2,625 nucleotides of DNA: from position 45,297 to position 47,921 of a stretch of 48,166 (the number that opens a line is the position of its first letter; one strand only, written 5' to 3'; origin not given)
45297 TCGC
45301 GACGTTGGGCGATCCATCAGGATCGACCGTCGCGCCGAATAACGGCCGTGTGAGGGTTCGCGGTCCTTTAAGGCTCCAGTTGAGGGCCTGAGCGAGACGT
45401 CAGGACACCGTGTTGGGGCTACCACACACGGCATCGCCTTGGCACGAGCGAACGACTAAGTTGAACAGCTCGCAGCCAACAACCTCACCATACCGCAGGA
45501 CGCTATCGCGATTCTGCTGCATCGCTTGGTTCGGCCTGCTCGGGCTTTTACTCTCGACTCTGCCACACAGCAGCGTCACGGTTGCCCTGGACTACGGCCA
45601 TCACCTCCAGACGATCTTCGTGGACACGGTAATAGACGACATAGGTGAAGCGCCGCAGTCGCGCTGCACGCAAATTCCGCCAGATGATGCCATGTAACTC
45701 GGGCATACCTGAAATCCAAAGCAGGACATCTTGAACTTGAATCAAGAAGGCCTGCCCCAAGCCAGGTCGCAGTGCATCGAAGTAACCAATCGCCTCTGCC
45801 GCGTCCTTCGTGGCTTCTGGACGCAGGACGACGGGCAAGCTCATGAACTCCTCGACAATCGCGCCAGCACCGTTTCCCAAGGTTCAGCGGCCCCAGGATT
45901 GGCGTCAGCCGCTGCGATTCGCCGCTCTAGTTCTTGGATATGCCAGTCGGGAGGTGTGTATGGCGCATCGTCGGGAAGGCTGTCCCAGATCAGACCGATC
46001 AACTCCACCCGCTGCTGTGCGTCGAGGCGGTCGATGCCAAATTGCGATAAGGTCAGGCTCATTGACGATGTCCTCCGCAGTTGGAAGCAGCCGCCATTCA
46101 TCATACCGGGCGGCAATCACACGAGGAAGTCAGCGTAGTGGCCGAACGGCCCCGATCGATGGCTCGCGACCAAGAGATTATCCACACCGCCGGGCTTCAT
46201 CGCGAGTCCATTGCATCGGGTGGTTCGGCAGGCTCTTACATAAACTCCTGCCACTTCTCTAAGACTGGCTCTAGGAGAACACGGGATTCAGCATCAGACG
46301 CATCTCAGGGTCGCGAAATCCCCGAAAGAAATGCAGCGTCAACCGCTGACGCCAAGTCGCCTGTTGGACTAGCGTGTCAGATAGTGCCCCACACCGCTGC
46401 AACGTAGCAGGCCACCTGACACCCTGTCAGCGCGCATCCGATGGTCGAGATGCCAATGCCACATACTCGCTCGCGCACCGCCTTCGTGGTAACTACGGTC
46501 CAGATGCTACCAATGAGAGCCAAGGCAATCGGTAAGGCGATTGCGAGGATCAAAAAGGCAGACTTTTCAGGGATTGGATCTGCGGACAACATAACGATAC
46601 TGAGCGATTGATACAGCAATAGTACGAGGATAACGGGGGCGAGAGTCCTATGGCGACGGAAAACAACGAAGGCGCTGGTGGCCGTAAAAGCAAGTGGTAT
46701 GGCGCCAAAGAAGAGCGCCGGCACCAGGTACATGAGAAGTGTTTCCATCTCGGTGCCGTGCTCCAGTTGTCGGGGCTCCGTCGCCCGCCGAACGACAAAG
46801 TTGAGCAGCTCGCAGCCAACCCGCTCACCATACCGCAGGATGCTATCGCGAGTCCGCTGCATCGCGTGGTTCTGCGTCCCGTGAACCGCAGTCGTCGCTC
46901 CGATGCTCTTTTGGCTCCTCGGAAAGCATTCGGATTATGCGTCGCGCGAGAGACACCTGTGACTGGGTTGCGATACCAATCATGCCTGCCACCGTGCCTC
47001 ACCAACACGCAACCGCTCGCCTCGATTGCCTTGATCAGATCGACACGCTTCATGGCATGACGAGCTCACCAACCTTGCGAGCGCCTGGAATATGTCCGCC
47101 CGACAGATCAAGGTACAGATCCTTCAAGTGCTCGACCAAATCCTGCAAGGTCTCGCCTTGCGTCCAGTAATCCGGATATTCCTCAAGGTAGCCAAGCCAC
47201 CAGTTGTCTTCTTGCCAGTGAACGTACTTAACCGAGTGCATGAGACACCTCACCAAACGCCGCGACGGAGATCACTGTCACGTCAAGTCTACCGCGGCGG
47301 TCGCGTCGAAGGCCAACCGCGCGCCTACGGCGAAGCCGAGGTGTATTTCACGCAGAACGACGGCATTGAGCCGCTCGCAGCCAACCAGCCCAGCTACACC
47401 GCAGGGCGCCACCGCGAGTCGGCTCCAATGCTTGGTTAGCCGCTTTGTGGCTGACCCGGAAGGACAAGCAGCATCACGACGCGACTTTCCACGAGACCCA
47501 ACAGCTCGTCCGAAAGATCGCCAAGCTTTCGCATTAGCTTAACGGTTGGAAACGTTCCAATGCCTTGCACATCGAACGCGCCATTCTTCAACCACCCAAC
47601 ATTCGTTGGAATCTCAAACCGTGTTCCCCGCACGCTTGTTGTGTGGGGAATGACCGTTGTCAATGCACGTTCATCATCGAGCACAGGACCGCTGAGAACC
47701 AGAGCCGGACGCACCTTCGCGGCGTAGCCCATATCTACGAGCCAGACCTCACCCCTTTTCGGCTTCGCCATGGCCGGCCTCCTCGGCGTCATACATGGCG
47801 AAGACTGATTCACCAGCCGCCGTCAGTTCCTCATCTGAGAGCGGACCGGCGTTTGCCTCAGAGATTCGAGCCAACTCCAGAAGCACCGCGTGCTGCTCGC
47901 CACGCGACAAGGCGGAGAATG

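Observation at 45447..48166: Five chained attC-like sites: an integron gene-cassette array with no integrase in view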

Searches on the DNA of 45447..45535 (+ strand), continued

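Call 57: search_with_rna_model(model_id=R3, source=window, max_evalue=10, filters=off, show_alignments=2)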
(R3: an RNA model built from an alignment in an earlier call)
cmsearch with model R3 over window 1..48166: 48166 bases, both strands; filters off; matches with E-value up to 10: 17.
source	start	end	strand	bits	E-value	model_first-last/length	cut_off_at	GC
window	48022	48111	+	47.5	1.8e-11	1-67/67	no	0.64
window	46141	46229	+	41.1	1.5e-09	1-67/67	no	0.64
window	47352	47441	+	38.5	8.4e-09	1-67/67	no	0.67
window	46787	46875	+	26.8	2.4e-05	1-67/67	no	0.62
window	45274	45535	+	14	0.14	1-67/67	no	0.61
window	14733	14765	+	12.2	0.46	1-67/67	no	0.76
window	42763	42805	+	11.2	0.94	1-67/67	no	0.63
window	13102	13128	+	10.9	1.1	1-67/67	no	0.78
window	3729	3753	-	10.7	1.4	19-49/67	no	0.76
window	2088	2131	-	10.4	1.6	1-67/67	no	0.59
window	26202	26266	+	10.1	1.9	1-67/67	no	0.57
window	14733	14765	-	9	4.2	1-67/67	no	0.76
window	44930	44970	-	8.4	6.5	1-67/67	no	0.71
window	1096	1145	-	8.3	6.7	1-67/67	no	0.7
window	37553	37576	-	8.2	7.4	19-49/67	no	0.79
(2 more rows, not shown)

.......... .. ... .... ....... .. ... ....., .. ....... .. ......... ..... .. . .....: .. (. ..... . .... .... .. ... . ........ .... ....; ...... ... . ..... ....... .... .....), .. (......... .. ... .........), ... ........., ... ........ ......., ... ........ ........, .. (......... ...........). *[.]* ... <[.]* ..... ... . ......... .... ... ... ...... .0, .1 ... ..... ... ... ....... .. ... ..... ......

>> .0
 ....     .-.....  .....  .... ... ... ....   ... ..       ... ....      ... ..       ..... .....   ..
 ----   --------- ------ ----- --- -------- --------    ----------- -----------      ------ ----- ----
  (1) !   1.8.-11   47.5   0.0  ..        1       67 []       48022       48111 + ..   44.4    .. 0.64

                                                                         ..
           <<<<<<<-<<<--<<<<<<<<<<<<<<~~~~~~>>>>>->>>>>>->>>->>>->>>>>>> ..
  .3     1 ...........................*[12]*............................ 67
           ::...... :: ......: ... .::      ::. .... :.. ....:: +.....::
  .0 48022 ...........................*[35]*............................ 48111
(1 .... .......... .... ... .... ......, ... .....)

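Call 72: search_with_rna_model(model_id=R2, sources=[L144, L145, L146, L147, L148, L149, L150, L151, L152, L153, L154, L155, L156, L157, L158, L159, L160, L161, L162, L163, L164, L165, L166, L167, L168, L169, L170, L171, L172, L173, L174, L175, L176, L177, L178, L179, L180, L181, L182, L183, L184, L185, L186, L187, L188, L189, L190, L191, L192, L193, L194, L195, L196, L197, L198, L199, L200, L201, L202, L203, L204, L205, L206, L207, L208, L209, L210, L211, L212, L213, L214, L215, L216, L217, L218, L219, L220, L221, L222, L223], max_evalue=0.01)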
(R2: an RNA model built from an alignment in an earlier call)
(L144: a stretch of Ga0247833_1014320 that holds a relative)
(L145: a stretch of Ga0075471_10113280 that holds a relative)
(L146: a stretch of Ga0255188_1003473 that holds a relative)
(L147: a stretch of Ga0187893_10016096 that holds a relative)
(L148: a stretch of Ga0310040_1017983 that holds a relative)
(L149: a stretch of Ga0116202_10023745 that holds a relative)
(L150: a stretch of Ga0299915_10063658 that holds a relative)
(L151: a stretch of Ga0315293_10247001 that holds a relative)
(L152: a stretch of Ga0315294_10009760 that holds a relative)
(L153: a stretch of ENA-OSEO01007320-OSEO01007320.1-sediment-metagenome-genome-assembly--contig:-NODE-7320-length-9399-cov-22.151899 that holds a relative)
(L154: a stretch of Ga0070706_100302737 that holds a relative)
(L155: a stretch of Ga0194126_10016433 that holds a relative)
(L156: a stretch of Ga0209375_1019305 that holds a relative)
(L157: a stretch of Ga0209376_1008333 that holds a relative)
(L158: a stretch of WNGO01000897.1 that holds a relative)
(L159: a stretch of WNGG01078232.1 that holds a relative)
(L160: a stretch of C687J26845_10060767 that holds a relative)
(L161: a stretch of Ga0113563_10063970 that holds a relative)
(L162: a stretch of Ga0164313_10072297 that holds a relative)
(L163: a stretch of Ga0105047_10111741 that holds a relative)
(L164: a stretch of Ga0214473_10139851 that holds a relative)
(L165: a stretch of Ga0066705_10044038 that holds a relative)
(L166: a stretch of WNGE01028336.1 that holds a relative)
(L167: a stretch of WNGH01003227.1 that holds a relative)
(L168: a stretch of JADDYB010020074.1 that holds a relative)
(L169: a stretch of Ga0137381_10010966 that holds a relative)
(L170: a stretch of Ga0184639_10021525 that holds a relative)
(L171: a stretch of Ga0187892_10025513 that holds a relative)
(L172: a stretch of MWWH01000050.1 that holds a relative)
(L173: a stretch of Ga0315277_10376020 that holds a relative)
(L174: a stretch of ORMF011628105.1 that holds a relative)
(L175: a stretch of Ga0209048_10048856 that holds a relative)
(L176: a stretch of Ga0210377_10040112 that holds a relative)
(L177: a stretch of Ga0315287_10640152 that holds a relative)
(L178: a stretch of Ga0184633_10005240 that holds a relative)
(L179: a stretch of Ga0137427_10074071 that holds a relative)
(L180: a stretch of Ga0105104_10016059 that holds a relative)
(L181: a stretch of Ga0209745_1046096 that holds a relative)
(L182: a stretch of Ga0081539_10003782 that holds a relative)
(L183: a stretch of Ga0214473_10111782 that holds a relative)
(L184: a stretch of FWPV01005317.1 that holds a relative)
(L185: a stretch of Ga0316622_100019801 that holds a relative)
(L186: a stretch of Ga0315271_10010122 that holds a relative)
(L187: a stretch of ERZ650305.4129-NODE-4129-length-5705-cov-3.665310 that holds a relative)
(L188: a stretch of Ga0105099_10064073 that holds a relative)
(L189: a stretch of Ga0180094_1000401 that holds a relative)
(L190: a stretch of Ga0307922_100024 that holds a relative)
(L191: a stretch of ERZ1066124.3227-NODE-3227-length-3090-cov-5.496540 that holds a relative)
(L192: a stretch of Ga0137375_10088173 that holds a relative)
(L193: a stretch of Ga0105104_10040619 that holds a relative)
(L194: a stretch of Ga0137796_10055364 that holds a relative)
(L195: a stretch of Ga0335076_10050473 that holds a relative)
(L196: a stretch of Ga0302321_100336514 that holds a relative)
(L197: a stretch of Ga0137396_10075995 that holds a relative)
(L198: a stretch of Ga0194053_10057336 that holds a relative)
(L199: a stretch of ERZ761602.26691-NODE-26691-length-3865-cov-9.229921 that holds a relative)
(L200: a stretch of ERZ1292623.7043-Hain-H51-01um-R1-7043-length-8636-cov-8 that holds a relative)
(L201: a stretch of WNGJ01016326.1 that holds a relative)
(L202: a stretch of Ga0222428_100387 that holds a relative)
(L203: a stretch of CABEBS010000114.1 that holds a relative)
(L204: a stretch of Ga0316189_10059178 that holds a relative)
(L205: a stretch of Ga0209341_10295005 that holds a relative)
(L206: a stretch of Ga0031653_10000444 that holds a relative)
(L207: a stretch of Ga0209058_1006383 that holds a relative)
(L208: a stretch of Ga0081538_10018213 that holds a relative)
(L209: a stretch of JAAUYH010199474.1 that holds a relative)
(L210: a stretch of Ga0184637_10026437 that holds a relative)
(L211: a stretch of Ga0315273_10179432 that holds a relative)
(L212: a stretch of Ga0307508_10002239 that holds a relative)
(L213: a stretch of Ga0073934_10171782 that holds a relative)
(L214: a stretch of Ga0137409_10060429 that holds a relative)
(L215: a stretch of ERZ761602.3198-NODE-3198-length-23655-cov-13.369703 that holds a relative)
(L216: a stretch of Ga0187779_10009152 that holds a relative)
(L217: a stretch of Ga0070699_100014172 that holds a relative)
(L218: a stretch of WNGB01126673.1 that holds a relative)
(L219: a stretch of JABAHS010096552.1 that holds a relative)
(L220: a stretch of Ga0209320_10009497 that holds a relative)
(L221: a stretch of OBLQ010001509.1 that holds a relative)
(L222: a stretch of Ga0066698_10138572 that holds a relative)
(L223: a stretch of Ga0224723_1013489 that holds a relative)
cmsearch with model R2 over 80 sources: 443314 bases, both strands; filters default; matches with E-value up to 0.01: 60.
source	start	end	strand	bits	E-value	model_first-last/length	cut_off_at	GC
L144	6573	6661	-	97.3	1.9e-23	1-89/89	no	0.64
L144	5705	5793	-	87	1.2e-20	1-89/89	no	0.61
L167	15722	15815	-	51.7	6.6e-11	1-89/89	no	0.72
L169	6720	6813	-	51.7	6.6e-11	1-89/89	no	0.72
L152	4825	4908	-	48.7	4.5e-10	1-89/89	no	0.67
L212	291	350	+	48.5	4.9e-10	1-89/89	no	0.58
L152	5529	5594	-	47.7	8.5e-10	1-89/89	no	0.68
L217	5293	5382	-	47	1.3e-09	1-89/89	no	0.68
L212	1854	1913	+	44.9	4.8e-09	1-89/89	no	0.6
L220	655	756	+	44.7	5.7e-09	1-89/89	no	0.69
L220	1245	1344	+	44.6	5.9e-09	1-89/89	no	0.66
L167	13452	13544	-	44.6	5.9e-09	1-89/89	no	0.66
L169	4450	4542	-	44.6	5.9e-09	1-89/89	no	0.66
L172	8649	8759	+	44.2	7.6e-09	1-89/89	no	0.5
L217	4175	4267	-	44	8.5e-09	1-89/89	no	0.7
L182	15224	15322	-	43.9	9.1e-09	1-89/89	no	0.61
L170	2850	2940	-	43.9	9.4e-09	1-89/89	no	0.73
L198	17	118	+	43.7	1.1e-08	1-89/89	no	0.63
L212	809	868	+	43.5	1.2e-08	1-89/89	no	0.58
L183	2934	3030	-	43.4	1.3e-08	1-89/89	no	0.7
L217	4682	4774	-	42.1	2.9e-08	1-89/89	no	0.7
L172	8199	8302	+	42.1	2.9e-08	1-89/89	no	0.62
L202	9291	9350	+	41.6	3.9e-08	1-89/89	no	0.63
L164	73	140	+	41.5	4.2e-08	1-89/89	no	0.62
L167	13037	13129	-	41.5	4.3e-08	1-89/89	no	0.72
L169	4035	4127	-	41.5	4.3e-08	1-89/89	no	0.72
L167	11797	11890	-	37.7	4.8e-07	1-89/89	no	0.71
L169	2795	2888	-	37.7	4.8e-07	1-89/89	no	0.71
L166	4942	5004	-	37.4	5.6e-07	1-89/89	no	0.73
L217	5901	5966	-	37.4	5.7e-07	1-89/89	no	0.71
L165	1975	2067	-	37.3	6.1e-07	1-89/89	no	0.72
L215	14927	14995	-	36.9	7.9e-07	1-89/89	no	0.67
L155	8698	8754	-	35.8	1.6e-06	1-89/89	no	0.65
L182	17680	17778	-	35.3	2.1e-06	1-89/89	no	0.59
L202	9612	9671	+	35.2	2.3e-06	1-89/89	no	0.62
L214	628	705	+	34.7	3.2e-06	1-89/89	no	0.67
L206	7572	7647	-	34.1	4.8e-06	1-89/89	no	0.68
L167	14111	14204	-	33.8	5.6e-06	1-89/89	no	0.7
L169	5109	5202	-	33.8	5.6e-06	1-89/89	no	0.7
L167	12458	12549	-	32.9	9.9e-06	1-89/89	no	0.74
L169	3456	3547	-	32.9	9.9e-06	1-89/89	no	0.74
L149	3117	3182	-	32.5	1.3e-05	1-89/89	no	0.73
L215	11681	11752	-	32.4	1.3e-05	1-89/89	no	0.69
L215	12371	12442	-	32.2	1.5e-05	1-89/89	no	0.71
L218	128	223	+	32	1.8e-05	1-89/89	no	0.51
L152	6300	6377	-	31.3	2.8e-05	1-89/89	no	0.67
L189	8428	8489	-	31.2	2.9e-05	1-89/89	no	0.65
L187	2639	2710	+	31.1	3e-05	1-89/89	no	0.57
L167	14946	15038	-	31.1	3.1e-05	1-89/89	no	0.7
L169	5944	6036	-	31.1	3.1e-05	1-89/89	no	0.7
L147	9743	9812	-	30.3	5.1e-05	1-89/89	no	0.73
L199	975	1084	+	30.3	5.2e-05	1-89/89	no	0.6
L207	8484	8582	-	28.6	0.00015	1-89/89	no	0.66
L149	2942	3013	-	27.2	0.00036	1-89/89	no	0.56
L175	3352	3427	-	27.1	0.00038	1-89/89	no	0.68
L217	6466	6528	-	26.8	0.00048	1-89/89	no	0.75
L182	16524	16622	-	26.5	0.00056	1-89/89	no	0.65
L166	5569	5626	-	26.4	0.00062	1-89/89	no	0.71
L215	14449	14515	-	24.9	0.0016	1-89/89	no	0.7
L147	9122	9178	-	23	0.0054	1-89/89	no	0.72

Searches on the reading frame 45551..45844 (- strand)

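Call 7: search_protein_families(library=pfam, max_evalue=0.01, proteins=[window:45551-45844:-])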
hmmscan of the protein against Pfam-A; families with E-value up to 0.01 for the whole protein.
seq(98 aa): 1 family
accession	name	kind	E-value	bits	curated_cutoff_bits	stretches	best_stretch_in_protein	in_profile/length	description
PF05016.21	ParE_toxin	-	4.6e-05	24.4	23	1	5-90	1-88/89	ParE toxin of type II toxin-antitoxin system, parDE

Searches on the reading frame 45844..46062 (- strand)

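Call 7: search_protein_families(library=pfam, max_evalue=0.01, proteins=[window:45844-46062:-])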
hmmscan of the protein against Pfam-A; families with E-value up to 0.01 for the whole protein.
seq(73 aa): 1 family
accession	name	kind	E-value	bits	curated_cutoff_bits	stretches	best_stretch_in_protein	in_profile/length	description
PF09720.15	Unstab_antitox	-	5.7e-14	52.3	23.3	1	13-65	2-54/54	Putative addiction module component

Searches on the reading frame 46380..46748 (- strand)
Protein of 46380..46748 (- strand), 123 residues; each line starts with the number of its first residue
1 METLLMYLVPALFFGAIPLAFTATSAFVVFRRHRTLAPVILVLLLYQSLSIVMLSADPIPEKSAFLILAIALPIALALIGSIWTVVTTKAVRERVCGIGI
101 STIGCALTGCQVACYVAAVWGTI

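Call 7: search_protein_families(library=pfam, max_evalue=0.01, proteins=[window:46380-46748:-])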
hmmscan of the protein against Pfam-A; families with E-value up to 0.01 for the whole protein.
seq(123 aa): 0 families

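Call 74: search_protein_families(library=ncbifam, max_evalue=0.01, proteins=[window:46380-46748:-])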
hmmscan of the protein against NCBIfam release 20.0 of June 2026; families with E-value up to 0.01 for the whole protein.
seq(123 aa): 0 families

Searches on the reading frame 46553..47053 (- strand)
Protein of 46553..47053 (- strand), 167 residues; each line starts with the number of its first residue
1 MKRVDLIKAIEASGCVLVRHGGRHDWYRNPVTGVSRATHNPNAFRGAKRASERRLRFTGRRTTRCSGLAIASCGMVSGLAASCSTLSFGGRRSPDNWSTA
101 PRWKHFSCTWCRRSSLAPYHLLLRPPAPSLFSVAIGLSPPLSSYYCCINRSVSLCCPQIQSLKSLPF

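Call 7: search_protein_families(library=pfam, max_evalue=0.01, proteins=[window:46553-47053:-])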
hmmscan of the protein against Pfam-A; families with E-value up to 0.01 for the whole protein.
seq(167 aa): 1 family
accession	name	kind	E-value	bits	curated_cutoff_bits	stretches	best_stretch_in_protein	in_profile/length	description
PF07927.17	HicA_toxin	-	2.4e-05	24.8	27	1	5-41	3-38/58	HicA toxin of bacterial toxin-antitoxin,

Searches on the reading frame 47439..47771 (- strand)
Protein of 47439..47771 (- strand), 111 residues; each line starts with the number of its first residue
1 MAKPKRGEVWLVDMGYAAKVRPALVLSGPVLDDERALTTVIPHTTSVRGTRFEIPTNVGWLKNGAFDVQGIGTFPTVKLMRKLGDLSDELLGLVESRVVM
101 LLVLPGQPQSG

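Call 7: search_protein_families(library=pfam, max_evalue=0.01, proteins=[window:47439-47771:-])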
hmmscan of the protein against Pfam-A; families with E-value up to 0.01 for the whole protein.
seq(111 aa): 1 family
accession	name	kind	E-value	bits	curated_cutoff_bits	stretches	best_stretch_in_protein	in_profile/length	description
PF02452.23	PemK_toxin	-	2.3e-10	41.1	23.1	1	5-98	1-105/109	PemK-like, MazF-like toxin of type II toxin-antitoxin system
